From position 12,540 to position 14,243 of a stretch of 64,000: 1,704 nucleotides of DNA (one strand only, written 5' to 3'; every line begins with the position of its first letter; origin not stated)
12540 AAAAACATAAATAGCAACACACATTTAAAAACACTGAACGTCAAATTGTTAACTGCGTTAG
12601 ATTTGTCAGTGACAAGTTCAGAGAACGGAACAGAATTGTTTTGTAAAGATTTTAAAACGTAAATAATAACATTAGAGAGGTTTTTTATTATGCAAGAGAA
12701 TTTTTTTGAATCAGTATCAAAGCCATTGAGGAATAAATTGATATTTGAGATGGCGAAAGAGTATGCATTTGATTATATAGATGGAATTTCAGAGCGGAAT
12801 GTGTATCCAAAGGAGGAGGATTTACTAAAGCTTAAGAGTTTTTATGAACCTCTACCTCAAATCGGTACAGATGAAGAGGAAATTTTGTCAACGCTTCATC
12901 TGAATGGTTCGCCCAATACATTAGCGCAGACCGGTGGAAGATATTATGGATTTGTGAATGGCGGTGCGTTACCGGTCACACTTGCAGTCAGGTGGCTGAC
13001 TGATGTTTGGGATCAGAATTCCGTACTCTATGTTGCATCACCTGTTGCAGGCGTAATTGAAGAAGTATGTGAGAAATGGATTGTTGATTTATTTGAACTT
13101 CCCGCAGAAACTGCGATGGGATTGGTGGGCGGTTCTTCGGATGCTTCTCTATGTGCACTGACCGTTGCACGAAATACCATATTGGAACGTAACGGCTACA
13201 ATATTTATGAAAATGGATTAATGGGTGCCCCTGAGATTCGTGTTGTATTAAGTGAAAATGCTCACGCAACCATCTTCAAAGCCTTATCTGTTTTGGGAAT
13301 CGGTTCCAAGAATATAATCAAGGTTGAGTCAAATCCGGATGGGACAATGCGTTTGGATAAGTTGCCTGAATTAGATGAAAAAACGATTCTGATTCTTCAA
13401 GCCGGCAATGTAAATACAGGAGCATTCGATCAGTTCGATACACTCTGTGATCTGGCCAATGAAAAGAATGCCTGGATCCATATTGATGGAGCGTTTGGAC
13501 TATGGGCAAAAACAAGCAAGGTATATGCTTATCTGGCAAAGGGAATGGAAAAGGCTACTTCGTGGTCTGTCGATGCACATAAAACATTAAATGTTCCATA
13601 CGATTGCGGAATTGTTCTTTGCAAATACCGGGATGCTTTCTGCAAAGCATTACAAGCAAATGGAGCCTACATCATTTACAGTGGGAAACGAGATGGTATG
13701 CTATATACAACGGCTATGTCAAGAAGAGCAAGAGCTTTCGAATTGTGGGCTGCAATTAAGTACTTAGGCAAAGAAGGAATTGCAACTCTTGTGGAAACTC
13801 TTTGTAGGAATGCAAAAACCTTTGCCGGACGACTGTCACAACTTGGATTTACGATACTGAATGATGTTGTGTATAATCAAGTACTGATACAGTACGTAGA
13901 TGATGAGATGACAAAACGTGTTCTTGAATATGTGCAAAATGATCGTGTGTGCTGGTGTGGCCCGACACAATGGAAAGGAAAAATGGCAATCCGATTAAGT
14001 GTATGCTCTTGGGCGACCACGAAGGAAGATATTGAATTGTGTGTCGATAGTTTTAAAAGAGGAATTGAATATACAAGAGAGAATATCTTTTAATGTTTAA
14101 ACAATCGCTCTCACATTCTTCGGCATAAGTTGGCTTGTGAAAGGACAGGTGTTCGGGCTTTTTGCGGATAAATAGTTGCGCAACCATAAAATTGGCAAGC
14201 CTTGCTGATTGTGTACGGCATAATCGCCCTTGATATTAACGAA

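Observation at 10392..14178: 3.7-kb four-gene cassette bounded by two diverged copies of the 3' end of a host membrane-protein gene (all coding differences silent)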

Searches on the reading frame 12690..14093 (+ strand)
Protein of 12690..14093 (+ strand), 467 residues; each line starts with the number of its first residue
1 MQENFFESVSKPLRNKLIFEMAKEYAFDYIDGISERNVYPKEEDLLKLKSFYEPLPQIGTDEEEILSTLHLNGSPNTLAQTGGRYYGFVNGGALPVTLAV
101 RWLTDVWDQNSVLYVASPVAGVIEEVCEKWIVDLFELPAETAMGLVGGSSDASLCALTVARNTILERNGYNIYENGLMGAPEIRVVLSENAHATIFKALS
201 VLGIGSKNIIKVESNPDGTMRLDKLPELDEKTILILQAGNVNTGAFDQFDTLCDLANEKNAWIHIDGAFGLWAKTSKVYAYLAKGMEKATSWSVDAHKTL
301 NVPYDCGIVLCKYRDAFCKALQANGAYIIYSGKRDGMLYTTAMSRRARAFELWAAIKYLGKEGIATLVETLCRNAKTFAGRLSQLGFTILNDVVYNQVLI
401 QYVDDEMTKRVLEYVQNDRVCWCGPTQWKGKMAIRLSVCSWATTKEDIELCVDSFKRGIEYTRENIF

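Call 6: search_protein_families(library=pfam, proteins=[window:12690-14093:+])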
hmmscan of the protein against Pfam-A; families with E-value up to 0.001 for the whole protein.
window:12690-14093:+ (467 aa): 1 family
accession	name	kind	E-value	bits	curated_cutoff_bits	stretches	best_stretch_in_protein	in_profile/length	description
PF00282.25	Pyridoxal_deC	-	8.2e-36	124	27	1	85-398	42-370/375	Pyridoxal-dependent decarboxylase conserved domain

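Call 11: find_encoding_contigs(protein=window:12690-14093:+, flank=10000, max_places=10)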
Protein window:12690-14093:+ (467 aa): 1 contig read that carries it; 1 place shown.
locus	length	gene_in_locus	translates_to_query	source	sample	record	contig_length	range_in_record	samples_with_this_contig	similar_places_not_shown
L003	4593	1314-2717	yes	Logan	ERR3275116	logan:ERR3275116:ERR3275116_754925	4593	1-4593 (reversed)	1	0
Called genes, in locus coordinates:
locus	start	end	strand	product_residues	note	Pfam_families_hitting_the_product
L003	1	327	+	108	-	?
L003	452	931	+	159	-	PF00583:Acetyltransf_1, PF13673:Acetyltransf_10, PF13508:Acetyltransf_7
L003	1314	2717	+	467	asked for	PF00282:Pyridoxal_deC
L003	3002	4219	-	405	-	-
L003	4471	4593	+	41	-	?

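Call 31: find_homologous_proteins(query=window:12690-14093:+, max_evalue=1e-40)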
Query window:12690-14093:+ (467 aa): 7999 proteins with E <= 1e-40 among 8000 candidates; the best 120 are listed.
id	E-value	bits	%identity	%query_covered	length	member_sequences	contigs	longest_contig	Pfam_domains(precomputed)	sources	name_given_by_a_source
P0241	0.0e+0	1011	93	99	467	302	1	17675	PF00282.26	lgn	-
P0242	1.7e-241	820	75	99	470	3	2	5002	PF00282.26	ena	-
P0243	1.2e-213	728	66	98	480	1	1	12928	PF00282.26,PF00266.26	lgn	-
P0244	1.9e-194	665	63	98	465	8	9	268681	PF00282.26,PF00266.26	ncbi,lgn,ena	-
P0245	2.8e-179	615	59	97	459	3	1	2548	PF00282.26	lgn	-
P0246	2.7e-175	602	57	96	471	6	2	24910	PF00282.26,PF00266.26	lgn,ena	-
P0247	3.7e-174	598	57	96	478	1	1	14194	PF00282.26,PF00266.26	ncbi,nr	ncbi:MAG: aminotransferase class V-fold PLP-dependent enzyme [Clostridia bacterium]|nr:aminotransfer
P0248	1.7e-173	596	57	98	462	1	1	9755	PF00282.26,PF00266.26,PF01212.28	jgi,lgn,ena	-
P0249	2.5e-172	592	55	98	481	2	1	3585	PF00282.26,PF00266.26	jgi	jgi:glutamate/tyrosine decarboxylase-like PLP-dependent enzyme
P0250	3.2e-172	591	55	96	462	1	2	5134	PF00282.26,PF00266.26,PF01212.28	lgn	-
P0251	1.1e-171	590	55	96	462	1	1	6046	PF00282.26,PF00266.26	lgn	-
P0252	1.2e-171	590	57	95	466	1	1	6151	PF00282.26,PF00266.26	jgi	jgi:glutamate/tyrosine decarboxylase-like PLP-dependent enzyme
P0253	7.3e-171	587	55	98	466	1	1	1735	PF00282.26,PF00266.26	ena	-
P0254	7.3e-171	587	57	95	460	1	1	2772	PF00282.26,PF00266.26,PF01212.28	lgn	-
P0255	1.2e-170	586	56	96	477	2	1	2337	PF00282.26,PF00266.26,PF01212.28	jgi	jgi:glutamate/tyrosine decarboxylase-like PLP-dependent enzyme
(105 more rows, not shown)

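Call 32: find_encoding_contigs(protein=P0241, flank=10000, max_places=6)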
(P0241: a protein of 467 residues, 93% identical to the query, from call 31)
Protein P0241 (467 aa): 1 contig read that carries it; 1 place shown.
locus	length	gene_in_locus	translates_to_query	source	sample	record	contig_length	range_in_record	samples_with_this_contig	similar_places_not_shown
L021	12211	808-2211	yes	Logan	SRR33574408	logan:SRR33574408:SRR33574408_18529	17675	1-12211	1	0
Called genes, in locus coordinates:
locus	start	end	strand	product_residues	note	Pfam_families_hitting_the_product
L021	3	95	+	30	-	?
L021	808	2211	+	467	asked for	PF00282:Pyridoxal_deC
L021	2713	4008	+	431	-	PF00165:HTH_AraC (faint), PF12833:HTH_18, PF01636:APH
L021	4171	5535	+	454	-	PF05116:S6PP, PF08282:Hydrolase_3, PF13489:Methyltransf_23, PF03848:TehB, PF05175:MTS, PF02353:CMAS, PF08241:Methyltransf_11, PF08242:Methyltransf_12, +4 more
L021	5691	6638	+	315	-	-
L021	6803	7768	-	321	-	PF01381:HTH_3, PF12844:HTH_19 (weak)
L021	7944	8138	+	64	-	-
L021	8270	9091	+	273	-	PF19481:DUF6017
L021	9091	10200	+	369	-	PF14657:Arm-DNA-bind_4, PF14659:Phage_int_SAM_3, PF00589:Phage_integrase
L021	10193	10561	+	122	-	PF21983:NikA-like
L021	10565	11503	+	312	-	PF17989:ALP_N, PF21522:MreB-like_C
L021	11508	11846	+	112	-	-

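Call 39: list_cluster_members(proteins=[P0241, window:12690-14093:+])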
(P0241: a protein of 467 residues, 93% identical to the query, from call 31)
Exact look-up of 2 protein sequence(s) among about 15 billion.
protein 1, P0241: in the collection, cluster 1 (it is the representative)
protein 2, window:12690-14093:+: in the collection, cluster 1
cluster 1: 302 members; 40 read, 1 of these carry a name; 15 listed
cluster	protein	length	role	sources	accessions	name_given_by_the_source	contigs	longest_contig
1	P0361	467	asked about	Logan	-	-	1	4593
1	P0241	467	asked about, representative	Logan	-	-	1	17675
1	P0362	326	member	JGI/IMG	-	glutamate/tyrosine decarboxylase-like PLP-dependent enzyme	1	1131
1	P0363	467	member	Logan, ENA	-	-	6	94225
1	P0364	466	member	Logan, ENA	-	-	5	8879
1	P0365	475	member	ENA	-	-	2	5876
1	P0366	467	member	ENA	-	-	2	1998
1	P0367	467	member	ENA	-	-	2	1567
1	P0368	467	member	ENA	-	-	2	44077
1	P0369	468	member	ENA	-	-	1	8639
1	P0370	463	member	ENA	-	-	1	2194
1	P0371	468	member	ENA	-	-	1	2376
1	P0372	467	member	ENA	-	-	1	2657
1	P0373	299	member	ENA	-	-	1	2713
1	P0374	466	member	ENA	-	-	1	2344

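Call 45: find_encoding_contigs(protein=P0363, flank=10000, max_places=4)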
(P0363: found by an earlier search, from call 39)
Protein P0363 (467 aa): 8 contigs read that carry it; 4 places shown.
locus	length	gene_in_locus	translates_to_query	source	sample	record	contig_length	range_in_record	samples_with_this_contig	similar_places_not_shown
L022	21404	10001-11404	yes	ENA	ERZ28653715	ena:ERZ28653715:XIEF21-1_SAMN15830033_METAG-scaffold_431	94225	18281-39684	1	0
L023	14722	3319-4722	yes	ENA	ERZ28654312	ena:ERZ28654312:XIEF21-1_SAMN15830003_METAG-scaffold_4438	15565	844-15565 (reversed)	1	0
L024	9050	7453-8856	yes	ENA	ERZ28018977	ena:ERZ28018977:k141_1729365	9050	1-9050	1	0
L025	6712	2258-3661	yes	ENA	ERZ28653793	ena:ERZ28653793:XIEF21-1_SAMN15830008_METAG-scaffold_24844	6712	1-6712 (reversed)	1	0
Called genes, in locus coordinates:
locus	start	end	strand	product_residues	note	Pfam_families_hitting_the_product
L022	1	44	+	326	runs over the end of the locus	PF01435:Peptidase_M48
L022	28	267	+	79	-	-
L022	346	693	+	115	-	PF21983:NikA-like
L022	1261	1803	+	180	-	-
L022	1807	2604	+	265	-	PF08843:AbiEii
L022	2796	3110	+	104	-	-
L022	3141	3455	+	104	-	PF22548:AEP-TOTE (weak)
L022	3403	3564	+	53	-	-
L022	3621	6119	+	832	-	PF22548:AEP-TOTE, PF00270:DEAD, PF04851:ResIII, PF13091:PLDc_2 (weak)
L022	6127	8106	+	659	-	PF00239:Resolvase, PF07508:Recombinase, PF13408:Zn_ribbon_recom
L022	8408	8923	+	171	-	PF13302:Acetyltransf_3, PF00583:Acetyltransf_1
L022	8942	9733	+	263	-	PF01209:Ubie_methyltran (weak), PF05401:NodS, PF13489:Methyltransf_23, PF03848:TehB, PF13847:Methyltransf_31, PF08241:Methyltransf_11, PF08242:Methyltransf_12, PF13649:Methyltransf_25, +2 more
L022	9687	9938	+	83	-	-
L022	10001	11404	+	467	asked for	PF00282:Pyridoxal_deC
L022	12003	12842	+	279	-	PF03389:MobA_MobL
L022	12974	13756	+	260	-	PF00005:ABC_tran, PF13304:AAA_21 (faint)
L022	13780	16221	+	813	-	PF02687:FtsX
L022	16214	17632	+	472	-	-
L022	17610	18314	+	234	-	PF00072:Response_reg, PF00486:Trans_reg_C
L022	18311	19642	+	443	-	PF00512:HisKA (weak), PF02518:HATPase_c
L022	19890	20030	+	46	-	-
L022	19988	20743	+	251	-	PF13599:Pentapeptide_4 (faint)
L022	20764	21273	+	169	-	-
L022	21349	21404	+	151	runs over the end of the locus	PF14567:SUKH_5, PF09346:SMI1_KNR4, PF14568:SUKH_6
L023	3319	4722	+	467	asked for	PF00282:Pyridoxal_deC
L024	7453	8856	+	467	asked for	PF00282:Pyridoxal_deC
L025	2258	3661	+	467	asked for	PF00282:Pyridoxal_deC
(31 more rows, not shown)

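Call 49: find_related_loci(query=window:12690-14093:+, collection=metagenome_contigs, flank=8000)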
Query window:12690-14093:+ (467 aa) in metagenome_contigs; peptide patterns used: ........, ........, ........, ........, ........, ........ (x = any residue, [..] = any of these).
90 stretches matched a pattern; 10 encode a relative of the query (tblastn E <= 1e-3); 10 distinct loci.
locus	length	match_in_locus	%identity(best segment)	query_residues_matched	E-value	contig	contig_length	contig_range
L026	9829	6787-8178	99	1-464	0e+0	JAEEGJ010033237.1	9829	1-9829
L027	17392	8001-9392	99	1-464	0e+0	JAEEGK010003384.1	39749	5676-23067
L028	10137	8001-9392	92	1-464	0e+0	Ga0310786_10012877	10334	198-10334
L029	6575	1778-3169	92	1-464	0e+0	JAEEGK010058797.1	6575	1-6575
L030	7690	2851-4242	92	1-464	0e+0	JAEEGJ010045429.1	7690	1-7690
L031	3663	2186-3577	92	1-464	0e+0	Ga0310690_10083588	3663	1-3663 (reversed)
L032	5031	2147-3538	91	1-464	0e+0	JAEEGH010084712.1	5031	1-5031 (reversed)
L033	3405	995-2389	89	1-465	0e+0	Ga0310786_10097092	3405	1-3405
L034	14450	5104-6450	93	13-461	0e+0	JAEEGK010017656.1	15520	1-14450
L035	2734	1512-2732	93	1-407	0e+0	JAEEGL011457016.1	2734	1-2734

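Call 56: search_protein_families(library=ncbifam, proteins=[window:12690-14093:+], max_evalue=0.01)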
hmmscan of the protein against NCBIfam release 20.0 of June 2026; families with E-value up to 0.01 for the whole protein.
window:12690-14093:+ (467 aa): 13 families
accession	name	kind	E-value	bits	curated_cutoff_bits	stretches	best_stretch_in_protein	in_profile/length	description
TIGR03799.1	NOD_PanD_pyr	equivalog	6.4e-36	123.8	606.1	1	140-384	158-418/522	pyridoxal-dependent aspartate 1-decarboxylase PanP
NF052646.1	DABADecarRhbB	equivalog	8.8e-28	97.1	900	1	105-408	120-424/491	L-2,4-diaminobutyrate decarboxylase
TIGR03812.1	tyr_de_CO2_Arch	equivalog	1.1e-21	77.1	299.4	1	123-450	60-367/375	tyrosine decarboxylase MfnA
NF002748.0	PRK02769.1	equivalog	1.2e-16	60.4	305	1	129-410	72-338/382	histidine decarboxylase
TIGR03811.1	tyr_de_CO2_Ent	equivalog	3.5e-08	32.4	905.3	0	80-162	81-162/608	tyrosine decarboxylase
TIGR01788.1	Glu-decarb-GAD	equivalog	9.1e-07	27.9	380.4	1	104-394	62-355/431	glutamate decarboxylase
TIGR01822.1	2am3keto_CoA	equivalog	0.00019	20.5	493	1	363-457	290-385/393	glycine C-acetyltransferase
NF005394.0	PRK06939.1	equivalog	0.00058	18.7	460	1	364-457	295-389/397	glycine C-acetyltransferase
TIGR03235.1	DNA_S_dndA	equivalog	0.0012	18.2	480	1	186-278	92-186/353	cysteine desulfurase DndA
NF041359.1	GntG_guanitoxin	subfamily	0.0014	17.8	230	0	185-322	80-226/343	GntG family PLP-dependent aldolase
TIGR03402.1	FeS_nifS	equivalog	0.0023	16.7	530.75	0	185-267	89-173/379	cysteine desulfurase NifS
NF002806.0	PRK02948.1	subfamily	0.0074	15.3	304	0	184-269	90-177/381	IscS subfamily cysteine desulfurase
NF001696.0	PRK00451.1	equivalog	0.0096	14.9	364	0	354-455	340-442/447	aminomethyl-transferring glycine dehydrogenase subunit GcvPA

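Call 62: search_solved_structures(query=window:12690-14093:+, max_evalue=1e-10)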
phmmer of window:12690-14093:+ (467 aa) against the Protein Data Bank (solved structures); distinct sequences matched with E-value up to 1e-10: 29.
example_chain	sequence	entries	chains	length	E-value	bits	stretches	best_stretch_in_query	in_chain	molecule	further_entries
2qma_A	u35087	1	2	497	1.1e-26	96.8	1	102-451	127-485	Diaminobutyrate-pyruvate transaminase and L-2,4-diaminobutyrate decarboxylase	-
6enz_A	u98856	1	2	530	8.4e-26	93.9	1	84-406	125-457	Acidic amino acid decarboxylase GADL1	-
2okk_A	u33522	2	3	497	4.6e-23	84.8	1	69-370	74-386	Glutamate decarboxylase 2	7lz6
1js3_A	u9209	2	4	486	1e-22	83.7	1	24-450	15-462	DOPA decarboxylase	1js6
9dui_A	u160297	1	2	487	1e-22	83.7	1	24-450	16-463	Aromatic-L-amino-acid decarboxylase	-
4obu_E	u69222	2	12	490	1.2e-22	83.4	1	80-453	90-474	Pyridoxal-dependent decarboxylase domain protein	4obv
3k40_A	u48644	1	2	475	1.9e-22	82.8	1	24-450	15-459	Aromatic-L-amino-acid decarboxylase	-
6liu_A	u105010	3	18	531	3.2e-22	82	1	63-385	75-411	Tyrosine/DOPA decarboxylase 2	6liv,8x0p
9hrh_A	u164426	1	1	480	2.1e-21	79.3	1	24-445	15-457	Aromatic-L-amino-acid decarboxylase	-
3rbf_A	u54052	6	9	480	2.2e-21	79.3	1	24-445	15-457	Aromatic-L-amino-acid decarboxylase | aromatic L-amino acid decarboxylase | Dopa decarboxylase (Aromatic L-amino acid decarboxylase)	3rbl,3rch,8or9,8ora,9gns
8x0o_A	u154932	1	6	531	5.4e-21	78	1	63-385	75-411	Tyrosine/DOPA decarboxylase 2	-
9hri_A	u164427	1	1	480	6.3e-21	77.8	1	24-445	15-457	Aromatic-L-amino-acid decarboxylase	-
6eei_A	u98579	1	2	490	7.2e-21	77.6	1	114-443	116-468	Tyrosine decarboxylase 1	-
4rit_B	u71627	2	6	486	2.8e-20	75.6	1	84-387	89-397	Pyridoxal-dependent decarboxylase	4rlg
8zpi_A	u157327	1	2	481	3.5e-20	75.3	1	75-373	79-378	Diaminobutyrate-2-oxoglutarate transaminase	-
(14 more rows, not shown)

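Call 73: find_related_loci(query=window:12690-14093:+, collection=viral_contigs, flank=8000)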
Query window:12690-14093:+ (467 aa) in viral_contigs; peptide patterns used: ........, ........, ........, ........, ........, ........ (x = any residue, [..] = any of these).
No stretch of DNA in the collection matches any of the patterns.
